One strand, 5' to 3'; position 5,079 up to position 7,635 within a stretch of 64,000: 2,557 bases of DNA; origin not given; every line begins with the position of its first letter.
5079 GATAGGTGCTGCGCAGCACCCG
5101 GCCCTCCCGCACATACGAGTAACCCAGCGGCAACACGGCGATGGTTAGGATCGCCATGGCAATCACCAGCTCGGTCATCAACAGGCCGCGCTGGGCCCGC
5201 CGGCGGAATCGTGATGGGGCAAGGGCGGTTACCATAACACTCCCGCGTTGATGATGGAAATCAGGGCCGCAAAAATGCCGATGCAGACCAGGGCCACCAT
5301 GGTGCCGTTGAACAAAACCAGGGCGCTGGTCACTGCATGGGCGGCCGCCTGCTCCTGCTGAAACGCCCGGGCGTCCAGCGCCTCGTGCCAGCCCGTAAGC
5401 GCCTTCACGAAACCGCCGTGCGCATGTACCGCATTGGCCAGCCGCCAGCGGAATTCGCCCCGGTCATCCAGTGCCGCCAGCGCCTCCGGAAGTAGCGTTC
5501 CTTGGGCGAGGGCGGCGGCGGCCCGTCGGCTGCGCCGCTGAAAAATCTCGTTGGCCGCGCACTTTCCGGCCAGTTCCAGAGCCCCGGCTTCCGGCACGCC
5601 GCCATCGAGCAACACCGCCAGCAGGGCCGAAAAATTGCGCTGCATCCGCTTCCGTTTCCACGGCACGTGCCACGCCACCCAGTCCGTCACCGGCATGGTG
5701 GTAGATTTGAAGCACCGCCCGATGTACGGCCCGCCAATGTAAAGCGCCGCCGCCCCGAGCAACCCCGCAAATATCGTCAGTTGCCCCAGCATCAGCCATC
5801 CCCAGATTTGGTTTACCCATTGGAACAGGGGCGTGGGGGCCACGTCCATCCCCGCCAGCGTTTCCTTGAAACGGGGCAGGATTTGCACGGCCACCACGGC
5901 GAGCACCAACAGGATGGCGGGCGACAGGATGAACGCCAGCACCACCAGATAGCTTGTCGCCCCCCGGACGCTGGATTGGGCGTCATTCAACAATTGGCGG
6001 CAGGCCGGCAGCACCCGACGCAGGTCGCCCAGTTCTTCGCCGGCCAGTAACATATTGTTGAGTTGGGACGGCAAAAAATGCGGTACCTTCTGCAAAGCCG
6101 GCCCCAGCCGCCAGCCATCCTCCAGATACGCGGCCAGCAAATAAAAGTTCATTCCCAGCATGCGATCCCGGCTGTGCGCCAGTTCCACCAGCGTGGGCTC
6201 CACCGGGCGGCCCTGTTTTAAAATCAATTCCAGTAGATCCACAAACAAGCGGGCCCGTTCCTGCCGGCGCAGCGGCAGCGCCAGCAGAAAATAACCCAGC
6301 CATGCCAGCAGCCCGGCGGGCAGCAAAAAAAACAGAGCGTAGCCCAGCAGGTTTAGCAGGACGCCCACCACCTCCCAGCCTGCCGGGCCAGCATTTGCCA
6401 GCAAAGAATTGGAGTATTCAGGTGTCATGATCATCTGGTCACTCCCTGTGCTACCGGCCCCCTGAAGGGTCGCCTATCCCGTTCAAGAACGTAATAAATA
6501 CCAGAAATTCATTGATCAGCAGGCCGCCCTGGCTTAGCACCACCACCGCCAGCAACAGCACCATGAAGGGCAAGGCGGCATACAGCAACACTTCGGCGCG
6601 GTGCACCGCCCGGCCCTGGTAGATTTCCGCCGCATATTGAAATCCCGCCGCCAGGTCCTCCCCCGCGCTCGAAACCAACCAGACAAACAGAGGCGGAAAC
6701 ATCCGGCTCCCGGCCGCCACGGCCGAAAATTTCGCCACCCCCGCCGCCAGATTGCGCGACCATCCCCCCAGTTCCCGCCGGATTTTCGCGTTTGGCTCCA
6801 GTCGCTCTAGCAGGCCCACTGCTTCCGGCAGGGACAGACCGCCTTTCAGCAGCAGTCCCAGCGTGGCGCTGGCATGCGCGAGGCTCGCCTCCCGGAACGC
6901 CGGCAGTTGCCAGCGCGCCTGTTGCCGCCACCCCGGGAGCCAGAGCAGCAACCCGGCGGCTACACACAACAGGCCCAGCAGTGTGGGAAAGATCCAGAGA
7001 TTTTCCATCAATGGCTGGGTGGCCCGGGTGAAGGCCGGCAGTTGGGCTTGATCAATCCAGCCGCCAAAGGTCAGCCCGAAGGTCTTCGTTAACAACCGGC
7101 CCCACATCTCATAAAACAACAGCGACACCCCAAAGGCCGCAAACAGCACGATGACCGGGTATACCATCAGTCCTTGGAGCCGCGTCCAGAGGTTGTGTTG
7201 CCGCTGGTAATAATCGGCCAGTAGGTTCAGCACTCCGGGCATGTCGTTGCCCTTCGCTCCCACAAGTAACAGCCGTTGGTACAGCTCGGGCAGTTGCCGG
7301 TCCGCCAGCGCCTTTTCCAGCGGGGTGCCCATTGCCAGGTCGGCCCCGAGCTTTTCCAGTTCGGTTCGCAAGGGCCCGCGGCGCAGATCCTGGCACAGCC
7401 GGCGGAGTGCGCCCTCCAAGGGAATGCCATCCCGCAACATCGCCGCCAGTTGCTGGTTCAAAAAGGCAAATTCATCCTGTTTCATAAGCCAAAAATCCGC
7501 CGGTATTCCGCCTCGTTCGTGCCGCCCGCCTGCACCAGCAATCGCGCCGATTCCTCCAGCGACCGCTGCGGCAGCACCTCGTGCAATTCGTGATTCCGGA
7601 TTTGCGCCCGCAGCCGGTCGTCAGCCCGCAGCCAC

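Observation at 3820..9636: ECF sigma/anti-sigma-headed type-IV-filament-like operon with two full-length GspF paralogues and no secretin, peptidase or alignment proteins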

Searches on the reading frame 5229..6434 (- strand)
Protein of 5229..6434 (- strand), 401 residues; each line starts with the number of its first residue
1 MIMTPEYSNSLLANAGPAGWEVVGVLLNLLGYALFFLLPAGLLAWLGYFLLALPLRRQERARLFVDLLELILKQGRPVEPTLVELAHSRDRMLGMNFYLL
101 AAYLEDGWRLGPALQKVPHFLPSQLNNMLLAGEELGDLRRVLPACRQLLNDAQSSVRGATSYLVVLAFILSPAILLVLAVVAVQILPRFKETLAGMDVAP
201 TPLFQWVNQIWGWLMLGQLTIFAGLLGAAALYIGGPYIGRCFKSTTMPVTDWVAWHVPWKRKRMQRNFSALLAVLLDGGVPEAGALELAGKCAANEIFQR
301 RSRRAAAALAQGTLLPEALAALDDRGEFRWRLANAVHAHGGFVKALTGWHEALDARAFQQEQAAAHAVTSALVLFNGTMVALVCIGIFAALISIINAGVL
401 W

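Call 4: search_protein_families(library=pfam, proteins=[window:5229-6434:-], max_evalue=0.01)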
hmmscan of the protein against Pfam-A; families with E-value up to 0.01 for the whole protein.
window:5229-6434:- (401 aa): 1 family
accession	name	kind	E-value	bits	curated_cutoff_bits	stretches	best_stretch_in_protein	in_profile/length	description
PF00482.28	T2SSF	-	7.1e-15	55.5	25.2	2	268-388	1-123/125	Type II secretion system (T2SS), protein F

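Call 6: search_protein_families(library=ncbifam, proteins=[window:5229-6434:-], max_evalue=0.01)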
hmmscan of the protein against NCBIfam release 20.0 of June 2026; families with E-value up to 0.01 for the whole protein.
window:5229-6434:- (401 aa): 5 families
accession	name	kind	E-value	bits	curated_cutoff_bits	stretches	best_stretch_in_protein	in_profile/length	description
TIGR02120.1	GspF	equivalog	9.3e-13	48.2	424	1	101-395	106-398/401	type II secretion system inner membrane protein GspF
NF041012.2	T4P_ComGB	equivalog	1.6e-06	27.7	240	1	68-322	10-258/332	competence type IV pilus assembly protein ComGB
NF052607.1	T4PiliAsmPilCThrm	equivalog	4.3e-06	26.1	700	1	104-397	112-403/406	type IV pilus assembly protein PilC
NF007861.0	PRK10573.1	equivalog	1.4e-05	24.3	401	1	58-385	58-385/401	protein transport protein HofC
NF052606.1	T4PiliAsmPilCMyx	equivalog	0.0081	15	700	0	105-394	127-414/419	type IV pilus assembly protein PilC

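Call 8: find_homologous_proteins(query=window:5229-6434:-)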
Query window:5229-6434:- (401 aa): 1060 proteins with E <= 0.001 among 8000 candidates; the best 120 are listed.
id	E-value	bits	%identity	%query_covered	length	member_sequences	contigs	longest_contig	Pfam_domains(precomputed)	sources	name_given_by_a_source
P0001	7.2e-254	860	97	100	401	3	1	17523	PF00482.29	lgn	-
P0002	9.0e-228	774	90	100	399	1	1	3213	PF00482.29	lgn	-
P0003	3.7e-159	548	67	95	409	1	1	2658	PF00482.29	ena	-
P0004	2.5e-158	545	67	95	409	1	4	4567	PF00482.29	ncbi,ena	-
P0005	1.9e-155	536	67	94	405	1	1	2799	PF00482.29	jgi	jgi:type II secretory pathway component PulF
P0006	1.1e-153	530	65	95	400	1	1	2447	PF00482.29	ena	-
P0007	6.3e-147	508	62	94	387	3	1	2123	PF00482.29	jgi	-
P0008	4.5e-143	495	62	89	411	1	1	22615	PF00482.29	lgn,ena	-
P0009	4.9e-143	495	62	93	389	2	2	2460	PF00482.29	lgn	-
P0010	6.0e-143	495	63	94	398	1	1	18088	PF00482.29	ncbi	ncbi:MAG: type II secretion system F family protein [Limisphaerales bacterium]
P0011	6.8e-143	495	62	94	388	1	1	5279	PF00482.29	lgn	-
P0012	1.4e-142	494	62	92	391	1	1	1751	PF00482.29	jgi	jgi:type II secretory pathway component PulF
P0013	1.3e-141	490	62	91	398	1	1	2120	PF00482.29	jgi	-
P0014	2.3e-141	490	61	94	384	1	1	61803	PF00482.29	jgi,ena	-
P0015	2.5e-141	489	59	98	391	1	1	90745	PF00482.29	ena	-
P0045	2.3e-133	463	59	98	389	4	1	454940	PF00482.29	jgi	jgi:general secretion pathway protein F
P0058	1.3e-125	438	55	97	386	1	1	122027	PF00482.29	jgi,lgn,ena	-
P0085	1.5e-118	414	50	93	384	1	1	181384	PF00482.29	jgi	jgi:type II secretory pathway component PulF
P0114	4.0e-117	410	53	92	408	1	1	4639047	PF00482.29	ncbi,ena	-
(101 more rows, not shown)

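Call 9: find_encoding_contigs(protein=P0114, flank=10000, max_places=2)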
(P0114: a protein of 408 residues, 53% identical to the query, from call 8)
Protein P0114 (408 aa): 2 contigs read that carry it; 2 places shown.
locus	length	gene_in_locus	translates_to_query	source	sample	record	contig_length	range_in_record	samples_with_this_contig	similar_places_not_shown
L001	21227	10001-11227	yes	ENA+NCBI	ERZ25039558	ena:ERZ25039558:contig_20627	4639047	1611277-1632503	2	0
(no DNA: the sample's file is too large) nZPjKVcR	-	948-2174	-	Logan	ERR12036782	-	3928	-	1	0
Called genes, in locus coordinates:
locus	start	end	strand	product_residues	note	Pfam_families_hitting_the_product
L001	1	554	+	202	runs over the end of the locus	PF02245:Pur_DNA_glyco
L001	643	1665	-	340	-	PF00248:Aldo_ket_red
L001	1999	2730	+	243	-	PF12728:HTH_17 (weak), PF00359:PTS_EIIA_2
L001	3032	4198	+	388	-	PF13378:MR_MLE_C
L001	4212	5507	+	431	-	PF00375:SDF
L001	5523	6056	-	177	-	PF13482:RNase_H_2 (weak)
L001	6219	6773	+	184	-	PF00578:AhpC-TSA, PF08534:Redoxin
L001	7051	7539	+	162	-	PF04542:Sigma70_r2, PF08281:Sigma70_r4_2, PF04545:Sigma70_r4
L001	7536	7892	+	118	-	-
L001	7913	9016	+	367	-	PF00437:T2SSE, PF13191:AAA_16 (weak), PF13401:AAA_22 (faint)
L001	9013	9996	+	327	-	PF00482:T2SSF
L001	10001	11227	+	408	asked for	PF00482:T2SSF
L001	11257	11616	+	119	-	-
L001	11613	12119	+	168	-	-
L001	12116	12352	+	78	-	-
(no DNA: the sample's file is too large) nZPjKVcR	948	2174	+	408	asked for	PF00482:T2SSF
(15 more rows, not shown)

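Call 10: find_encoding_contigs(protein=P0045, flank=10000, max_places=2)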
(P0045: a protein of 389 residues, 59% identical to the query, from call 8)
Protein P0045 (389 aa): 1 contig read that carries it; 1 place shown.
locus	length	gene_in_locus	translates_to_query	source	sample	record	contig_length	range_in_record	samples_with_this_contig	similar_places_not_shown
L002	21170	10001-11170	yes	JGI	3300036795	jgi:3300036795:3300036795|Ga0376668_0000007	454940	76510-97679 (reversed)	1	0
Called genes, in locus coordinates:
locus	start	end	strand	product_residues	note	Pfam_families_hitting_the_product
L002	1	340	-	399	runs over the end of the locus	PF00364:Biotin_lipoyl, PF00198:2-oxoacid_dh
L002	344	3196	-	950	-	PF16078:2-oxogl_dehyd_N, PF00676:E1_dh, PF02779:Transket_pyr, PF16870:OxoGdeHyase_C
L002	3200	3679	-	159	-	PF04972:BON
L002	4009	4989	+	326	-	PF13641:Glyco_tranf_2_3, PF00535:Glycos_transf_2, PF13632:Glyco_trans_2_3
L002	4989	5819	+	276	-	PF00072:Response_reg, PF00196:GerE, PF08281:Sigma70_r4_2 (weak), PF13384:HTH_23 (faint)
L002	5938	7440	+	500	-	PF00309:Sigma54_AID, PF04963:Sigma54_CBD, PF04552:Sigma54_DBD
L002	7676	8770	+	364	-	PF00437:T2SSE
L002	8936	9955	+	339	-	PF00482:T2SSF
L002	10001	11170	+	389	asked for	PF00482:T2SSF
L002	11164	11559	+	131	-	-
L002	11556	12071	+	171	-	PF07963:N_methyl (weak)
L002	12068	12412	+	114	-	-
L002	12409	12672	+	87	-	-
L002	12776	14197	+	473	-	PF01406:tRNA-synt_1e, PF09334:tRNA-synt_1g (faint), PF09190:DALR_2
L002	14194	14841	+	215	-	PF13521:AAA_28 (weak), PF02223:Thymidylate_kin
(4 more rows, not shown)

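Call 12: find_related_loci(query=A1, collection=genome_contigs, flank=10000)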
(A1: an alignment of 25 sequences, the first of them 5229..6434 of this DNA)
Query A1 (401 aa) in genome_contigs; peptide patterns used: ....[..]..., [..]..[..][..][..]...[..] (x = any residue, [..] = any of these).
222 stretches matched a pattern; 140 encode a relative of the query (tblastn E <= 1e-3); the best 80 are kept; 80 distinct loci.
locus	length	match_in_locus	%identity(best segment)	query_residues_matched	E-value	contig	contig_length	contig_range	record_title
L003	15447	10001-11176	55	10-401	4e-142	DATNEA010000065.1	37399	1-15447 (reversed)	MAG TPA_asm: Candidatus Angelobacter sp. isolate SMAG_U11256 k141_2668334, whole genome shotgun sequence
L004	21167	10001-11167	59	11-401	4e-142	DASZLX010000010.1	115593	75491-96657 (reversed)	MAG TPA_asm: Verrucomicrobiia bacterium isolate SMAG_U5876 k141_3592975, whole genome shotgun sequence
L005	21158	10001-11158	61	21-401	2e-141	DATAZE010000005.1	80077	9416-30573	MAG TPA_asm: Verrucomicrobiia bacterium isolate SMAG_U5697 k141_3836192, whole genome shotgun sequence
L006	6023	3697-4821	58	27-401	4e-139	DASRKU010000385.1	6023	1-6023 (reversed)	MAG TPA_asm: Verrucomicrobiia bacterium isolate SMAG_U10170 k141_144565, whole genome shotgun sequence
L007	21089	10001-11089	55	41-401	3e-126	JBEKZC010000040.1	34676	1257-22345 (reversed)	MAG: Verrucomicrobiota bacterium isolate SPRUCE 68 SPRUCE_68_40, whole genome shotgun sequence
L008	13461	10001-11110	54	27-396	1e-124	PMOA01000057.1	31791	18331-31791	MAG: Limisphaerales bacterium isolate palsa_1371 73.20110600_P1D.3_contig_8283, whole genome shotgun sequence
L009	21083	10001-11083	53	41-401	4e-124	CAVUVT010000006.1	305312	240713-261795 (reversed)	MAG: uncultured Verrucomicrobiae bacterium isolate MFD05580.bin.2.12 genome assembly, contig: contig_22497, whole genome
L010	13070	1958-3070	51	26-396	6e-124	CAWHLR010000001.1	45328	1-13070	MAG: uncultured Verrucomicrobiae bacterium isolate MFD04780.bin.2.51 genome assembly, contig: contig_10, whole genome sh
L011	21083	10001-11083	53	41-401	8e-124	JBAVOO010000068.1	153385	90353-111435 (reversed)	MAG: Verrucomicrobiia bacterium isolate MFD03092_ilm_asm_bin27 k127_103159, whole genome shotgun sequence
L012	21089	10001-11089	54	41-401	1e-123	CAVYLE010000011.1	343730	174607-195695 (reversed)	MAG: uncultured Verrucomicrobiae bacterium isolate MFD01476.bin.1.197 genome assembly, contig: contig_35818, whole genom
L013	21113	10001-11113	51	26-396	3e-123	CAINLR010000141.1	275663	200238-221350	MAG: uncultured Verrucomicrobia subdivision 3 bacterium isolate MJ-time_bin-3030 genome assembly, contig: bin-3030:141/1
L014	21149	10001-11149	51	22-401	7e-123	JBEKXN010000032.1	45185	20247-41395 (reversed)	MAG: Verrucomicrobiota bacterium isolate SPRUCE 652 SPRUCE_652_32, whole genome shotgun sequence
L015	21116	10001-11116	53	28-396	6e-122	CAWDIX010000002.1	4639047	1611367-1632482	MAG: uncultured Verrucomicrobiae bacterium isolate MFD06435.bin.2.9 genome assembly, contig: contig_20627, whole genome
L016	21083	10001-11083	54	41-401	2e-121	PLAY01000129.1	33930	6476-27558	MAG: Limisphaerales bacterium isolate bog_1418 73.20111000_S2D.10_contig_1097, whole genome shotgun sequence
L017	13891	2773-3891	50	29-400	1e-120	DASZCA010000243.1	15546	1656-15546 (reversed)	MAG TPA_asm: Verrucomicrobiia bacterium isolate SMAG_U6430 k141_23713, whole genome shotgun sequence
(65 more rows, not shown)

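Call 34: search_solved_structures(query=window:5229-6434:-, max_evalue=0.01)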
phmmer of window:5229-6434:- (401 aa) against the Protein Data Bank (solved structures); distinct sequences matched with E-value up to 0.01: 1.
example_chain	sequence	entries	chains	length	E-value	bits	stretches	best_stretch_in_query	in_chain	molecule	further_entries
3jc8_Ca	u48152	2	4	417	0.0028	20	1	74-394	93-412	Type 4 fimbrial assembly protein PilC | PilC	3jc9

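Call 78: find_encoding_contigs(protein=P0001, flank=10000, max_places=2)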
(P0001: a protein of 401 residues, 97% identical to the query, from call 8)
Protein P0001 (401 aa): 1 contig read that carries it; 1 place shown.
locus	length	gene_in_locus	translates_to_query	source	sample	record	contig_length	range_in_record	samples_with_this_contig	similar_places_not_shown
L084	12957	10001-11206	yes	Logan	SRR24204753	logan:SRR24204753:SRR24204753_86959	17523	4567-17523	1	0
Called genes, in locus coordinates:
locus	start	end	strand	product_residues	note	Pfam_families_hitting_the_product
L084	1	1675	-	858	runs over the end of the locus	PF08305:NPCBM, PF16875:Glyco_hydro_36N, PF02065:Melibiase, PF02638:GHL10 (weak), PF16874:Glyco_hydro_36C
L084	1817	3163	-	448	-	PF07690:MFS_1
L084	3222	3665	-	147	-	PF05025:RbsD_FucU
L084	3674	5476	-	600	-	PF07881:Fucose_iso_N1, PF07882:Fucose_iso_N2, PF02952:Fucose_iso_C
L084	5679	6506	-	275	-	PF00165:HTH_AraC (weak), PF12833:HTH_18, PF00165:HTH_AraC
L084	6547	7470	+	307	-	PF07638:Sigma70_ECF, PF04542:Sigma70_r2, PF22233:PhyR_sigma-like (faint), PF04545:Sigma70_r4, PF08281:Sigma70_r4_2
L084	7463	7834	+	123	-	-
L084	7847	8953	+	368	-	PF00437:T2SSE, PF13191:AAA_16 (weak)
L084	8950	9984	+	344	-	PF00482:T2SSF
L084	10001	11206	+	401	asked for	PF00482:T2SSF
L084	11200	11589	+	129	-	-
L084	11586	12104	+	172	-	-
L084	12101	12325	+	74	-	-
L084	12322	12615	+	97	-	-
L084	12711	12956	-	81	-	?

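Call 88: find_encoding_contigs(protein=P0085, flank=10000, max_places=1)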
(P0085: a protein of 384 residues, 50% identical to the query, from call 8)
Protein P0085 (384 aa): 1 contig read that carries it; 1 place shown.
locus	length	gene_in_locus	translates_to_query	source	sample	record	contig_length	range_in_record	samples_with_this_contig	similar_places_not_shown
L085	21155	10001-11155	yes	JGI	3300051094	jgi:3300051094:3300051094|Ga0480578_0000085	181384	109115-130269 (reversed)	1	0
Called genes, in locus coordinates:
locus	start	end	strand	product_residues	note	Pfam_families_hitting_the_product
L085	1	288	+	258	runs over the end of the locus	PF12679:ABC2_membrane_2, PF12698:ABC2_membrane_3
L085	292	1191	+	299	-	PF13428:TPR_14 (faint)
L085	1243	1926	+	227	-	PF00475:IGPD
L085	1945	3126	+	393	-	PF00383:dCMP_cyt_deam_1, PF14437:MafB19-deam, PF01872:RibD_C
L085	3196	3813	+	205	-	PF00677:Lum_binding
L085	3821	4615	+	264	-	PF13444:Acetyltransf_5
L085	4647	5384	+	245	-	PF01553:Acyltransferase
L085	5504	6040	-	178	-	PF13482:RNase_H_2 (weak)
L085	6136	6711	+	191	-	PF00578:AhpC-TSA, PF08534:Redoxin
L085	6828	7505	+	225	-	PF04542:Sigma70_r2, PF08281:Sigma70_r4_2, PF04545:Sigma70_r4, PF13384:HTH_23 (weak)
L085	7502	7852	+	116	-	-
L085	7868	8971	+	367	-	PF00437:T2SSE, PF13191:AAA_16 (weak), PF13401:AAA_22 (weak)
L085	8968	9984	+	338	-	PF00482:T2SSF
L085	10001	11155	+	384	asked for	PF00482:T2SSF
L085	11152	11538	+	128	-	-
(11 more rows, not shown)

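Call 89: find_encoding_contigs(protein=P0058, flank=10000, max_places=1)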
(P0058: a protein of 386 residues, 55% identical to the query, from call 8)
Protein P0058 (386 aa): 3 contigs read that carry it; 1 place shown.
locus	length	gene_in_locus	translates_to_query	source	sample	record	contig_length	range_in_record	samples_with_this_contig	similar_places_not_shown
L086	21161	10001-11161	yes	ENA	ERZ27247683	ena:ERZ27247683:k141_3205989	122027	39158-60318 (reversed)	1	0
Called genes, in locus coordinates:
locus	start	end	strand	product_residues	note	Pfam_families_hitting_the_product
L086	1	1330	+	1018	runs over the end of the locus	PF02384:N6_Mtase (faint), PF07669:Eco57I, PF12950:TaqI_C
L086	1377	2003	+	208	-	-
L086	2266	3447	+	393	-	PF25924:MJECL33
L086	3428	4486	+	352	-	-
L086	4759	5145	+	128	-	PF13560:HTH_31 (weak)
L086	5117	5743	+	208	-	PF06114:Peptidase_M78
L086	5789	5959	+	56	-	-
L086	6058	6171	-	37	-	-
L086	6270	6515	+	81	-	PF00873:ACR_tran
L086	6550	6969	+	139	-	PF01894:YjbQ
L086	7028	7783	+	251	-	PF00483:NTP_transferase, PF01128:IspD (weak), PF12804:NTP_transf_3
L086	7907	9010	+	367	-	PF00437:T2SSE, PF13191:AAA_16 (weak), PF13401:AAA_22 (weak)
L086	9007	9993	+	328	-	PF00482:T2SSF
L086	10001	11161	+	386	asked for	PF00482:T2SSF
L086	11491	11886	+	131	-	-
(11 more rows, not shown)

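Call 97: search_protein_representatives(alignment_id=A1)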
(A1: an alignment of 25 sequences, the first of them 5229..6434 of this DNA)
Query: 25 sequences, 392 profile positions. Proteins with E-value up to 0.001 (for the whole library): 12902; up to 1e-10: 1494; up to 1e-30: 352. The best 150 are listed.
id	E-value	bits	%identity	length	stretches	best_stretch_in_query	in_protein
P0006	3.2e-186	635.3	-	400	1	12-392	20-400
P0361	9.9e-153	525.0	-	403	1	15-389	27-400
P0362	3.3e-147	506.8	-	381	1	14-392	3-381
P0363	3.3e-146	503.5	-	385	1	18-392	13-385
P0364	2.8e-141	487.3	-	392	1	12-392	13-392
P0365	5.5e-134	463.3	-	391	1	15-388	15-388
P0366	6.3e-134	463.1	-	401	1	14-392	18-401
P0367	1.4e-133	461.9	-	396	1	9-392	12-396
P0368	2.6e-131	454.5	-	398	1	19-392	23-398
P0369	2.6e-130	451.2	-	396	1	15-392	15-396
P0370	8.1e-129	446.3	-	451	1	18-392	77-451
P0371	2.4e-126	438.1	-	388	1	22-392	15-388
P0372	1.8e-124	432.0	-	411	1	12-392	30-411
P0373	9.4e-124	429.6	-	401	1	12-392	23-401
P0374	1.2e-123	429.3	-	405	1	18-392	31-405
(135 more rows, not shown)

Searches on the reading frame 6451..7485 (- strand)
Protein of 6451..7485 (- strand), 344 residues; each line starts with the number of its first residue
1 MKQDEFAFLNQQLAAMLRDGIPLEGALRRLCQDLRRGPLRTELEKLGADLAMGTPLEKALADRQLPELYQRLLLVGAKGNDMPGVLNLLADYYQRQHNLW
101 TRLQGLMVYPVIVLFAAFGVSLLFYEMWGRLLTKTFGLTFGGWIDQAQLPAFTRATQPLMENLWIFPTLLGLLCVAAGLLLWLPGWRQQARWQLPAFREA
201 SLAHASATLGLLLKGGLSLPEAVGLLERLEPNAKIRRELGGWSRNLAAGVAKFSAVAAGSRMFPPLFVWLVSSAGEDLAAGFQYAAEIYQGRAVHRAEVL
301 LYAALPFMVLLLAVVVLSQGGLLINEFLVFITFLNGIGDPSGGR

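Call 4: search_protein_families(library=pfam, proteins=[window:6451-7485:-], max_evalue=0.01)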
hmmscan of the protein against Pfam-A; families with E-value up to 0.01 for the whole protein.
window:6451-7485:- (344 aa): 1 family
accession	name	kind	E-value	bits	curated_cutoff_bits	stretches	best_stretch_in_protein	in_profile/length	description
PF00482.28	T2SSF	-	6.1e-31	107.4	25.2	2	11-124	3-119/125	Type II secretion system (T2SS), protein F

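Call 6: search_protein_families(library=ncbifam, proteins=[window:6451-7485:-], max_evalue=0.01)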
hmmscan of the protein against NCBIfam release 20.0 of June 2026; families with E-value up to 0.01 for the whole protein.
window:6451-7485:- (344 aa): 6 families
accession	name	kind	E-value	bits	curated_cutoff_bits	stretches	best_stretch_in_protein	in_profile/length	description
TIGR02120.1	GspF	equivalog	7.4e-26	91.3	424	1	2-317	61-384/401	type II secretion system inner membrane protein GspF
NF007861.0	PRK10573.1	equivalog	3.3e-19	69.2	401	2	5-192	60-242/401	protein transport protein HofC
NF052607.1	T4PiliAsmPilCThrm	equivalog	1.3e-17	64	700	1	5-317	67-387/406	type IV pilus assembly protein PilC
NF047826.1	T3SSXpsF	equivalog_domain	2.1e-15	56.4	650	1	7-316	69-386/405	type II secretion system protein XpsF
NF052606.1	T4PiliAsmPilCMyx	equivalog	5e-11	42.1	700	1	6-329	82-410/419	type IV pilus assembly protein PilC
NF041012.2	T4P_ComGB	equivalog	1.3e-08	34.6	240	1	8-317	5-317/332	competence type IV pilus assembly protein ComGB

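Call 33: search_solved_structures(query=window:6451-7485:-, max_evalue=0.01)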
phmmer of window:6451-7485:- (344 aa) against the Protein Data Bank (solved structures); distinct sequences matched with E-value up to 0.01: 5.
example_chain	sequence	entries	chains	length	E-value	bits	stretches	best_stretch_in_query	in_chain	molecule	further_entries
3jc8_Ca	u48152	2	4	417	4.4e-13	52.7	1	8-125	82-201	Type 4 fimbrial assembly protein PilC | PilC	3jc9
2vma_A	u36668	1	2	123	5.3e-09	39.3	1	5-105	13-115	GENERAL SECRETION PATHWAY PROTEIN F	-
2vmb_A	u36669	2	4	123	6.7e-09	39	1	5-104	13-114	GENERAL SECRETION PATHWAY PROTEIN F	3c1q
5nbg_A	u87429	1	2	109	2e-05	27.6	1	4-104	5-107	General secretion pathway protein F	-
2whn_A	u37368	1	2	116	0.0042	19.9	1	202-276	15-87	PILUS ASSEMBLY PROTEIN PILC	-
